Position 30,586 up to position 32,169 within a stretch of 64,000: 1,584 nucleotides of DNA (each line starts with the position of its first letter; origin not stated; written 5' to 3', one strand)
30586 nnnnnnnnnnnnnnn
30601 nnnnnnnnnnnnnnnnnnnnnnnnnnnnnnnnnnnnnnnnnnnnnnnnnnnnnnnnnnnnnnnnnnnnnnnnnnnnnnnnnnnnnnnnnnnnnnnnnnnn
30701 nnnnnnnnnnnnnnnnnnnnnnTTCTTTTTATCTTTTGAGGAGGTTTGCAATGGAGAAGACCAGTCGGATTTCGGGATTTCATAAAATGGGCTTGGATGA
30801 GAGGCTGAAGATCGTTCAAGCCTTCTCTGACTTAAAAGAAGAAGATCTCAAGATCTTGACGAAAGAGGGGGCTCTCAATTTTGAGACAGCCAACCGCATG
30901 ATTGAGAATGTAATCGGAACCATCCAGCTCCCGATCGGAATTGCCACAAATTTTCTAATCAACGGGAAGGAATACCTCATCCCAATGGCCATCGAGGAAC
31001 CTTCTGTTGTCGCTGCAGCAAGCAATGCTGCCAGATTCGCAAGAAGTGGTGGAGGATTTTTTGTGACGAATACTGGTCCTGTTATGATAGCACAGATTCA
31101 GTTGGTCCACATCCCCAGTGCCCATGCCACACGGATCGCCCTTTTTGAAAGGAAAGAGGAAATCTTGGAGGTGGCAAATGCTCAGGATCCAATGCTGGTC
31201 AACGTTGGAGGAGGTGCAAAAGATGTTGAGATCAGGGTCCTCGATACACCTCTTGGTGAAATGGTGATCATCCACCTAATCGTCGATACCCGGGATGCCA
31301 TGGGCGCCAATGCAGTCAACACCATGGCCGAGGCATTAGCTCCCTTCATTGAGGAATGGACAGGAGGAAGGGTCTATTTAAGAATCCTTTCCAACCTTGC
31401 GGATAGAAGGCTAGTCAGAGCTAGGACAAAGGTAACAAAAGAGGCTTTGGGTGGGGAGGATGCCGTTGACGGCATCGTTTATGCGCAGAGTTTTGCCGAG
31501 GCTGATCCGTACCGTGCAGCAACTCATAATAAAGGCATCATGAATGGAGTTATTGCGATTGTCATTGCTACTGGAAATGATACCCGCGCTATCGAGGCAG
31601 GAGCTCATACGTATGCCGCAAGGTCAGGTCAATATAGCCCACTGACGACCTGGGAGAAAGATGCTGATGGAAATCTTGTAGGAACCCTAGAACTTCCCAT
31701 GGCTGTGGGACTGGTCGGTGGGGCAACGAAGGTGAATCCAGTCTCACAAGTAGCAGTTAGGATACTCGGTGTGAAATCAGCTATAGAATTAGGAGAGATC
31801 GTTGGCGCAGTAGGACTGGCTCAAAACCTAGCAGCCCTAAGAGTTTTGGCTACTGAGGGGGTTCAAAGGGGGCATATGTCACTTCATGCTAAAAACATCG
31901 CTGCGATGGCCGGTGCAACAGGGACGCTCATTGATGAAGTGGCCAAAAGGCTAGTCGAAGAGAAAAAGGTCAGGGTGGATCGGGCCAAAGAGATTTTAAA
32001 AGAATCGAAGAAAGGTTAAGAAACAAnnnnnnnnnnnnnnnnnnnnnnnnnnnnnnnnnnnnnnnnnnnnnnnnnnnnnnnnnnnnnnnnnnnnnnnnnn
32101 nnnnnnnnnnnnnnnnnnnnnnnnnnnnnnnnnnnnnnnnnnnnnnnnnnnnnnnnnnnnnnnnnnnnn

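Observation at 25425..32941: Island-borne mevalonate/HMG-CoA catabolic module: XRE-cupin regulator, Liv-type ABC importer, class II HMG-CoA reductase and HMG-CoA lyase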

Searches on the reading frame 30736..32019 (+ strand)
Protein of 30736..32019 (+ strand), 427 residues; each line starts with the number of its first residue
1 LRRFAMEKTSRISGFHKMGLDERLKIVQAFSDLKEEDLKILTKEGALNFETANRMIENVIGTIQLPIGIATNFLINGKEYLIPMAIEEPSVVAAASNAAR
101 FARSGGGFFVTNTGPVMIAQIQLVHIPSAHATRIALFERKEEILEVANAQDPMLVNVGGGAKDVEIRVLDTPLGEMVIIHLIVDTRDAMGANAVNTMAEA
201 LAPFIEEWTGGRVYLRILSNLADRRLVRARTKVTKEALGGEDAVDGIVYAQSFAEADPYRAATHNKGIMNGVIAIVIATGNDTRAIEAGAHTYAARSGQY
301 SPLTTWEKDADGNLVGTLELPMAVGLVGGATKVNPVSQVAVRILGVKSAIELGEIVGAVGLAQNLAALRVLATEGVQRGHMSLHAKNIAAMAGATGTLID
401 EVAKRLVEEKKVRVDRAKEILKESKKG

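Call 3: search_protein_families(library=pfam, proteins=[window:30736-32019:+])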
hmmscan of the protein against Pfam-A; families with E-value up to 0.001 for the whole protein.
window:30736-32019:+ (427 aa): 1 family
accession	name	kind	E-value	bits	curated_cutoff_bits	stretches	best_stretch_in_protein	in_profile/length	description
PF00368.23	HMG-CoA_red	-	3.9e-113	378.7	27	1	21-385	3-368/368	Hydroxymethylglutaryl-coenzyme A reductase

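Call 4: search_protein_families(library=ncbifam, proteins=[window:30736-32019:+])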
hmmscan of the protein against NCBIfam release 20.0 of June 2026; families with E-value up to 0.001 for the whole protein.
window:30736-32019:+ (427 aa): 3 families
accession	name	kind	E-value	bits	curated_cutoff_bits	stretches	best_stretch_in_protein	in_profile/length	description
TIGR00532.1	HMG_CoA_R_NAD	equivalog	1.6e-149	498.5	259.95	1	7-385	19-395/395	hydroxymethylglutaryl-CoA reductase, degradative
TIGR00533.1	HMG_CoA_R_NADP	equivalog_domain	1.1e-18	67.4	441.8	1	51-383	58-400/402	hydroxymethylglutaryl-CoA reductase (NADPH)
TIGR00920.1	2A060605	subfamily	7.1e-12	44.3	778.35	1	50-202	519-667/887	hydroxymethylglutaryl-CoA reductase (NADPH)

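Call 14: find_encoding_contigs(protein=window:30736-32019:+, flank=10000, max_places=6)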
Protein window:30736-32019:+ (427 aa): no gene with exactly this product is on record in the collection.

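Call 15: find_homologous_proteins(query=window:30736-32019:+, max_evalue=1e-20)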
Query window:30736-32019:+ (427 aa): 8000 proteins with E <= 1e-20 among 8000 candidates; the best 120 are listed.
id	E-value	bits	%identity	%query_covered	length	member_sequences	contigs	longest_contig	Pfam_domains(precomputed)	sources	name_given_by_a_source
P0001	7.6e-265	896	100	99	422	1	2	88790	PF00368.24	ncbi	-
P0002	5.4e-252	854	95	99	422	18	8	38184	PF00368.24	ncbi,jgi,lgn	jgi:hydroxymethylglutaryl-CoA reductase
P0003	6.8e-251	850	94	99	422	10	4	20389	PF00368.24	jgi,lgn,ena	-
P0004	7.5e-251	850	94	99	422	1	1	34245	PF00368.24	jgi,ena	-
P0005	1.2e-250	849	94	99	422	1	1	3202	PF00368.24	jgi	jgi:hydroxymethylglutaryl-CoA reductase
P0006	1.7e-250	849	94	99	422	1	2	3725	PF00368.24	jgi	jgi:hydroxymethylglutaryl-CoA reductase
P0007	3.6e-250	848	93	99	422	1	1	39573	PF00368.24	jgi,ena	-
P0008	4.4e-250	848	93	99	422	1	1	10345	PF00368.24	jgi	-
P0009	2.4e-249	845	93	99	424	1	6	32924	PF00368.24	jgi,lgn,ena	-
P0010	6.5e-248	840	94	98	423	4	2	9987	PF00368.24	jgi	-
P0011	2.5e-247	838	93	99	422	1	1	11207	PF00368.24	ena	-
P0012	1.4e-246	836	92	99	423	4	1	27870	PF00368.24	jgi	jgi:hydroxymethylglutaryl-CoA reductase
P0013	5.4e-246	834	92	99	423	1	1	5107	PF00368.24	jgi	jgi:hydroxymethylglutaryl-CoA reductase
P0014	2.3e-245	832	91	99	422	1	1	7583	PF00368.24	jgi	-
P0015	3.1e-245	832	92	98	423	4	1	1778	PF00368.24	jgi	-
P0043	3.2e-236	802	88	99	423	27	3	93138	PF00368.24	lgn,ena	-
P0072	6.2e-218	742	81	98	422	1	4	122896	PF00368.24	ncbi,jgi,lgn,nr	ncbi:MAG: 3-hydroxy-3-methylglutaryl-coenzyme A reductase [Smithella sp. PtaU1.Bin162]|jgi:hydroxyme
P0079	1.4e-210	718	79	98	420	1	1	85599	PF00368.24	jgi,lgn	jgi:hydroxymethylglutaryl-CoA reductase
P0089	5.7e-198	676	72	98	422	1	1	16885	PF00368.24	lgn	-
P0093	1.5e-192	658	70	99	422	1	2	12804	PF00368.24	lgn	-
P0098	2.0e-189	648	70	98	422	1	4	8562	PF00368.24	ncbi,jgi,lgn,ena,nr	ncbi:MAG TPA: hydroxymethylglutaryl-CoA reductase, degradative [Thermococcus sp.]|nr:MAG: hydroxymet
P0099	2.0e-189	648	69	99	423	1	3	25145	PF00368.24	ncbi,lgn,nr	ncbi:MAG: hydroxymethylglutaryl-CoA reductase, degradative [Proteobacteria bacterium]|nr:hydroxymeth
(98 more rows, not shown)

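Call 16: find_encoding_contigs(protein=P0001, flank=10000, max_places=4)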
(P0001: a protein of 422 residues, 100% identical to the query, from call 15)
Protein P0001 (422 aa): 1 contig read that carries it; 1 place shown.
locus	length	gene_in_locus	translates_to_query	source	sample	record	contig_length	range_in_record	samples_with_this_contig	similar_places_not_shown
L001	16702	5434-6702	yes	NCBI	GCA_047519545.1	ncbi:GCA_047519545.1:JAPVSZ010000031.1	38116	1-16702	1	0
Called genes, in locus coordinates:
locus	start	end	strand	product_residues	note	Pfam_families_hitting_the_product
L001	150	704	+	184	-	PF13560:HTH_31 (weak), PF01381:HTH_3, PF12844:HTH_19, PF07883:Cupin_2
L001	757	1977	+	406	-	PF13433:Peripla_BP_5, PF13458:Peripla_BP_6, PF01094:ANF_receptor, PF13433:Peripla_BP_5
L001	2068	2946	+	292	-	PF02653:BPD_transp_2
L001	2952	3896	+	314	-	PF02653:BPD_transp_2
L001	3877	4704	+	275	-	PF00005:ABC_tran, PF12399:BCA_ABC_TP_C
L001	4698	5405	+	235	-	PF00005:ABC_tran, PF13304:AAA_21 (faint)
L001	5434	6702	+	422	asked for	PF00368:HMG-CoA_red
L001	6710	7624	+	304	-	PF00682:HMGL-like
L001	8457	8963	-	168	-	-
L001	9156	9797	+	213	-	PF00440:TetR_N, PF17932:TetR_C_24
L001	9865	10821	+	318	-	PF00676:E1_dh, PF02775:TPP_enzyme_C, PF00456:Transketolase_N (weak)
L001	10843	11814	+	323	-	PF02779:Transket_pyr, PF02780:Transketolase_C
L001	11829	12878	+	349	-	PF08240:ADH_N, PF16912:Glu_dehyd_C (weak), PF00107:ADH_zinc_N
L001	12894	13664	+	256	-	PF00106:adh_short, PF08659:KR, PF13561:adh_short_C2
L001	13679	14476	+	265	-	PF00378:ECH_1, PF16113:ECH_2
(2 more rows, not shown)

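Call 17: find_encoding_contigs(protein=P0072, flank=10000, max_places=3)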
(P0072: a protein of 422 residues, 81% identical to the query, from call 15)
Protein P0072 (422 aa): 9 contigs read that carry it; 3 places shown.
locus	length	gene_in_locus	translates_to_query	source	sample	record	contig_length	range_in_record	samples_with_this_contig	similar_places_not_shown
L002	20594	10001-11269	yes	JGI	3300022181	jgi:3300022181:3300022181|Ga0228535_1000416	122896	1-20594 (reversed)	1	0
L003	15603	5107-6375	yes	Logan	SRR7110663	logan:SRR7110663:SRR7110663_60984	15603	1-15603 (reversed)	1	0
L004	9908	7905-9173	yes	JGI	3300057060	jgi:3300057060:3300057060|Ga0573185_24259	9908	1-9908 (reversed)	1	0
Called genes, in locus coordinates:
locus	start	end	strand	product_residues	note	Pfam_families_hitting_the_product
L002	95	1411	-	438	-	PF07690:MFS_1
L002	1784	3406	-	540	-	PF00384:Molybdopterin, PF01568:Molydop_binding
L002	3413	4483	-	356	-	PF13510:Fer2_4, PF10588:NADH-G_4Fe-4S_3, PF13183:Fer4_8 (weak), PF14697:Fer4_21 (weak), PF22117:Fer4_Nqo3, PF12838:Fer4_7, PF04879:Molybdop_Fe4S4, PF00384:Molybdopterin, +4 more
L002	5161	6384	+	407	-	PF13433:Peripla_BP_5, PF13458:Peripla_BP_6, PF01094:ANF_receptor, PF13433:Peripla_BP_5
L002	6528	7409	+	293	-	PF02653:BPD_transp_2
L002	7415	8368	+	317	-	PF02653:BPD_transp_2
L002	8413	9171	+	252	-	PF00005:ABC_tran, PF13304:AAA_21 (faint), PF12399:BCA_ABC_TP_C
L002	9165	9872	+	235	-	PF00005:ABC_tran, PF13304:AAA_21 (faint)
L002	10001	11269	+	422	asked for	PF00368:HMG-CoA_red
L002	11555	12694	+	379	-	PF13433:Peripla_BP_5, PF13458:Peripla_BP_6, PF01094:ANF_receptor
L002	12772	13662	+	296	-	PF02653:BPD_transp_2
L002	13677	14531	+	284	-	PF02653:BPD_transp_2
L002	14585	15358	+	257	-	PF00005:ABC_tran, PF13304:AAA_21 (faint), PF12399:BCA_ABC_TP_C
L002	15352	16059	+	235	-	PF00005:ABC_tran, PF13304:AAA_21 (faint)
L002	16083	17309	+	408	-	PF04412:AcnX, PF28403:AcnX_2nd, PF00330:Aconitase (weak), PF28406:AcnX_3rd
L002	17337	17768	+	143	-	PF01989:AcnX_swivel_put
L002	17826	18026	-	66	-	-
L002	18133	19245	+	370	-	PF04055:Radical_SAM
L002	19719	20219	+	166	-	PF01381:HTH_3, PF12844:HTH_19, PF13560:HTH_31 (weak), PF07883:Cupin_2, PF02311:AraC_binding (weak)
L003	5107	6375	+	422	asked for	PF00368:HMG-CoA_red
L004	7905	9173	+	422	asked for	PF00368:HMG-CoA_red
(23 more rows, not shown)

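Call 18: search_solved_structures(query=P0001, show_alignments=2, max_evalue=1e-10)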
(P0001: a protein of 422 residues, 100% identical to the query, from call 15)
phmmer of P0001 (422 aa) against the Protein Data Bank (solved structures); distinct sequences matched with E-value up to 1e-10: 11.
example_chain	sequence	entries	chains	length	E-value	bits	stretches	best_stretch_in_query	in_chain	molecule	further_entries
1qax_A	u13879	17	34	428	2.4e-147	494.4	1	4-419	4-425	PROTEIN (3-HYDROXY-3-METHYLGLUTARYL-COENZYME A REDUCTASE) | 3-hydroxy-3-methylglutaryl-coenzyme A reductase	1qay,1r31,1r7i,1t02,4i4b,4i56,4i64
6dio_A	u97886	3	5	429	6.8e-144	483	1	5-417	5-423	3-hydroxy-3-methylglutaryl coenzyme A reductase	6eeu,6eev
9v7y_A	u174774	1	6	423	2e-139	468.3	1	5-417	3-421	3-hydroxy-3-methylglutaryl coenzyme A reductase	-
6p7k_A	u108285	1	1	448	4.9e-139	467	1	5-417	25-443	3-hydroxy-3-methylglutaryl coenzyme A reductase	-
5wpj_A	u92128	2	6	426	2.3e-95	323.3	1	8-417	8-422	3-hydroxy-3-methylglutaryl coenzyme A reductase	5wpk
3qae_A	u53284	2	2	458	2.1e-94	320.1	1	8-417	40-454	3-hydroxy-3-methylglutaryl-coenzyme a reductase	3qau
7m3h_A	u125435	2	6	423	6.7e-92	311.9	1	6-421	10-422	Hydroxymethylglutaryl-CoA reductase, degradative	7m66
7m1z_A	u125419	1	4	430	7.1e-92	311.8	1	6-421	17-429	acetyl-CoA C-acetyltransferase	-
7n7s_A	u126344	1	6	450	5.8e-61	210.1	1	47-391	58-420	Hydroxymethylglutaryl-CoA reductase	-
9zw9_A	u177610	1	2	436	5.9e-56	193.6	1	11-407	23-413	Probable 3-hydroxy-3-methylglutaryl-coenzyme A reductase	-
9zw6_A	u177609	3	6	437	6e-56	193.6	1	11-407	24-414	Probable 3-hydroxy-3-methylglutaryl-coenzyme A reductase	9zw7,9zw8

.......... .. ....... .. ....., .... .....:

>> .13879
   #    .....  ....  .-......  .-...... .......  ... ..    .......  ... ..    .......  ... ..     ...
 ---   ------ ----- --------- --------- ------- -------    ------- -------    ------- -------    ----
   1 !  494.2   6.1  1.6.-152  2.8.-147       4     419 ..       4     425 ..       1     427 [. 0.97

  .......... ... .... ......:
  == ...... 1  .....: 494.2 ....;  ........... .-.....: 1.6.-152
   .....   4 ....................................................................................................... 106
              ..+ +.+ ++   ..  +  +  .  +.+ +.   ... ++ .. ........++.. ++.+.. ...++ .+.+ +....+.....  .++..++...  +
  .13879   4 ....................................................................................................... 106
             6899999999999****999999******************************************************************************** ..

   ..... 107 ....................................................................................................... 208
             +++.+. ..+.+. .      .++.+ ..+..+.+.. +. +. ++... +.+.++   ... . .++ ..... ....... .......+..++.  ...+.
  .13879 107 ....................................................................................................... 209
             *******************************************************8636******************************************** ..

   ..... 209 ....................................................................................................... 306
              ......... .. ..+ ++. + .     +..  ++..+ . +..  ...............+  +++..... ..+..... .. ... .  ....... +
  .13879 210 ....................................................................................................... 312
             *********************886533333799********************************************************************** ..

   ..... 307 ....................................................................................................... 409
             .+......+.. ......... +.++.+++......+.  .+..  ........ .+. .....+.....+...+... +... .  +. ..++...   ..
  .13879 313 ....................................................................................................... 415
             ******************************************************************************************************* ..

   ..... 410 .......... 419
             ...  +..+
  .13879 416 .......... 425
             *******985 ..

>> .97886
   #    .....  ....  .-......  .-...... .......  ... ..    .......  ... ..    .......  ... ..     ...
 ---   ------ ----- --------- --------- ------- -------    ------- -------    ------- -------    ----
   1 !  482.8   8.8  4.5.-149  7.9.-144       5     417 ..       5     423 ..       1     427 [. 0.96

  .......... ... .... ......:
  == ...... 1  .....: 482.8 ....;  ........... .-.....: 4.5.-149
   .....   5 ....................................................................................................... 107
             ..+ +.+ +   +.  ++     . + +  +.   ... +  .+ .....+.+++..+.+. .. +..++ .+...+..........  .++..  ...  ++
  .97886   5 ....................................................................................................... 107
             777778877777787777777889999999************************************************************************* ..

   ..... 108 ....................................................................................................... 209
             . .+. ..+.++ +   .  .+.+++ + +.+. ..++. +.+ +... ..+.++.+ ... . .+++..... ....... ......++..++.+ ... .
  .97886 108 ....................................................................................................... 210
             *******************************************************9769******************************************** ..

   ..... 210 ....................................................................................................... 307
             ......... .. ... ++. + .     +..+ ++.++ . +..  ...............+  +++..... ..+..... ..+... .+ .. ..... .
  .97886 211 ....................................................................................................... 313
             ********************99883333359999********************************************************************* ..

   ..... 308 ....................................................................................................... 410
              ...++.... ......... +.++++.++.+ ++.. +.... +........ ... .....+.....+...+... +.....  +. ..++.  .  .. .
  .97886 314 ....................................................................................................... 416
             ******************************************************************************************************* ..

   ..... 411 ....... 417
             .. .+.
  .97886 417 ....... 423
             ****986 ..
